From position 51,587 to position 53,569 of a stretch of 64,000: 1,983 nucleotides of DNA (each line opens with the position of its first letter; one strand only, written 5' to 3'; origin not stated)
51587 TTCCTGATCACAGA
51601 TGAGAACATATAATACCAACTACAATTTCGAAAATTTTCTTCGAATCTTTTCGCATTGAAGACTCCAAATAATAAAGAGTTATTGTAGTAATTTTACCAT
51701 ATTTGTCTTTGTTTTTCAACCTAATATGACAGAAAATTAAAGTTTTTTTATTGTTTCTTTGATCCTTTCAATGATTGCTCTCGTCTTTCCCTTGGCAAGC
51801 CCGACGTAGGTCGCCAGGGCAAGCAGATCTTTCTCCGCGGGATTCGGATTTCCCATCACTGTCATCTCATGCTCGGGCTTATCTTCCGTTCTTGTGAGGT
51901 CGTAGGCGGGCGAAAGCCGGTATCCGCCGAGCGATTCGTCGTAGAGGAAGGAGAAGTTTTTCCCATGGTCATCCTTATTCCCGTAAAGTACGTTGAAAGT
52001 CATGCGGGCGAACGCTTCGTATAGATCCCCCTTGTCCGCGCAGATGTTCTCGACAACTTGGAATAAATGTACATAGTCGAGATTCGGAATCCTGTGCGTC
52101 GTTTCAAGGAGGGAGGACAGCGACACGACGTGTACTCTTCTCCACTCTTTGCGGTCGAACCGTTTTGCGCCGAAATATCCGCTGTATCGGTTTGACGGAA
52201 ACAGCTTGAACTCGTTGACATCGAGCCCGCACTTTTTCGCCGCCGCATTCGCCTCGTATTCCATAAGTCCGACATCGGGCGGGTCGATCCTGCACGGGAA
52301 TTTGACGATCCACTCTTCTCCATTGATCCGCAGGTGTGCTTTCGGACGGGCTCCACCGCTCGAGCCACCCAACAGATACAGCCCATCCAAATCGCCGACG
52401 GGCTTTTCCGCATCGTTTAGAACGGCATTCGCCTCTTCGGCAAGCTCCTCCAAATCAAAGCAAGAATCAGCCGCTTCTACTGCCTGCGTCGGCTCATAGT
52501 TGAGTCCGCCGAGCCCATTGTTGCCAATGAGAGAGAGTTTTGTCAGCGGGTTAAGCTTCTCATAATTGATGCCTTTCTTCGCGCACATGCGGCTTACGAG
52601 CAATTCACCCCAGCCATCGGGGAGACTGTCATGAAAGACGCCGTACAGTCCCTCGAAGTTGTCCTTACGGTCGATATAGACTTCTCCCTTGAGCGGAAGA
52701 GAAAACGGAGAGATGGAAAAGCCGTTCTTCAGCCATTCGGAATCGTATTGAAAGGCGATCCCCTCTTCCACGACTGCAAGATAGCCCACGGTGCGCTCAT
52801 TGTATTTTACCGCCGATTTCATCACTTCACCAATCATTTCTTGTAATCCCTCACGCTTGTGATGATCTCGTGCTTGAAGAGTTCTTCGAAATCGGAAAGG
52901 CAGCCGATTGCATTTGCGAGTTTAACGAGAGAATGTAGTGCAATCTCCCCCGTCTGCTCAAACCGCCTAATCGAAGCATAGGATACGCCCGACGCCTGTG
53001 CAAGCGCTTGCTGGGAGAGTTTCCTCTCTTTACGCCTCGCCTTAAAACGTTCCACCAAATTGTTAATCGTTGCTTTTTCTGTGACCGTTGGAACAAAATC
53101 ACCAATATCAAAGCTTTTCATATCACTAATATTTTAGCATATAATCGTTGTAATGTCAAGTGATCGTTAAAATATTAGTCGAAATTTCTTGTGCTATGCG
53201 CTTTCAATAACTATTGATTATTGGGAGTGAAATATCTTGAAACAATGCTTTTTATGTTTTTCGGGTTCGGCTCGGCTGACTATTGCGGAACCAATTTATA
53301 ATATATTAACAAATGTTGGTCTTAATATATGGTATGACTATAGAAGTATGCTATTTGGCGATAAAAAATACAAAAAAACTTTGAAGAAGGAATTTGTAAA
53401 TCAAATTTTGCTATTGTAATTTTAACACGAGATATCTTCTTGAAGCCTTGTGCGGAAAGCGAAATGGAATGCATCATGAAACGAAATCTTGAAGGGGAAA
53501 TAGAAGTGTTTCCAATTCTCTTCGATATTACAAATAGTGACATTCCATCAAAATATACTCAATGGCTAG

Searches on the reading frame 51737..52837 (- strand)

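Call 9: search_protein_families(library=pfam, proteins=[window:51737-52837:-], max_evalue=0.01)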
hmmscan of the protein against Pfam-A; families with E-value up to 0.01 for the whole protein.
window:51737-52837:- (366 aa): 2 families
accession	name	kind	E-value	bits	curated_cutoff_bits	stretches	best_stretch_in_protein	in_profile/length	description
PF07804.18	HipA_C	-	2e-44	152.3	30.5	1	159-364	2-210/213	HipA-like C-terminal domain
PF13657.11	Couple_hipA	-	1.9e-16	60.8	22.5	1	10-114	3-98/99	HipA N-terminal domain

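Call 91: search_protein_families(library=padloc, proteins=[window:51737-52837:-], max_evalue=0.01)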
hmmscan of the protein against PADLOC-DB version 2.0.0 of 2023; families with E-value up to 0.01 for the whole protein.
window:51737-52837:- (366 aa): 2 families
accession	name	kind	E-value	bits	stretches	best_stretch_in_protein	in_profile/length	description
PDLC04340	PDC-M03A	-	1.8e-05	22.4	1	198-313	55-166/280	-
PDLC04339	PDC-M03A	-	0.0015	15.9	1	263-313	125-173/293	-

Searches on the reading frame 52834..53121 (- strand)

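Call 9: search_protein_families(library=pfam, proteins=[window:52834-53121:-], max_evalue=0.01)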
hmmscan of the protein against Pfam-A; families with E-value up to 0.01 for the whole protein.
window:52834-53121:- (95 aa): 5 families
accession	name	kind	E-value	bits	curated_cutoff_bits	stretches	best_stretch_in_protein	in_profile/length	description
PF01381.28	HTH_3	-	2.2e-09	37.6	23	1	27-74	2-50/55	Helix-turn-helix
PF13443.12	HTH_26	-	1e-06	29.3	22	1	29-84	5-60/63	Cro/C1-type HTH DNA-binding domain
PF13560.12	HTH_31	-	3.2e-06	27.8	27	1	22-61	2-40/64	Helix-turn-helix domain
PF13744.12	HTH_37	-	0.0022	18.2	27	1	21-74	18-73/80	Helix-turn-helix domain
PF00157.23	Pou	-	0.0077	16.6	27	0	17-71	4-63/72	Pou domain - N-terminal to homeobox domain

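Call 91: search_protein_families(library=padloc, proteins=[window:52834-53121:-], max_evalue=0.01)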
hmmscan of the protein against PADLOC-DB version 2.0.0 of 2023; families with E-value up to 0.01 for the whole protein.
window:52834-53121:- (95 aa): 8 families
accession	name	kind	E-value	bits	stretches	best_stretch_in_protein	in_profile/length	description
PDLC03949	RmrA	-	2.1e-06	24.9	1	24-79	5-61/363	-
PDLC04142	capH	-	5.6e-06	25.4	1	20-81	5-65/103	capH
PDLC03946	RmrA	-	2.7e-05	21.1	1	24-78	5-60/357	-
PDLC02926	HTH_VI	-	0.0014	16.8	1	22-70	2-51/92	-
PDLC03952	RmrA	-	0.0038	14.1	1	18-71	18-73/395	-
PDLC03951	RmrA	-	0.0056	13.7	1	24-78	11-66/400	-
PDLC04133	mad1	-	0.0092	14.3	0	30-56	1-27/60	mads_1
PDLC03948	RmrA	-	0.0094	12.9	1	18-78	5-66/397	-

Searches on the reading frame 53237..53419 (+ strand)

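Call 91: search_protein_families(library=padloc, proteins=[window:53237-53419:+], max_evalue=0.01)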
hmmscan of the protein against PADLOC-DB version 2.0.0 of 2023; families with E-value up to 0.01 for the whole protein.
window:53237-53419:+ (60 aa): 2 families
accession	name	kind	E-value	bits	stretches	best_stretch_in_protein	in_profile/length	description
PDLC05062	PDC-S66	-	0.0022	15.5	1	11-43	158-190/282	-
PDLC00424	ThsB1|ThsB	-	0.0076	14.1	1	2-42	102-142/234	TIR-like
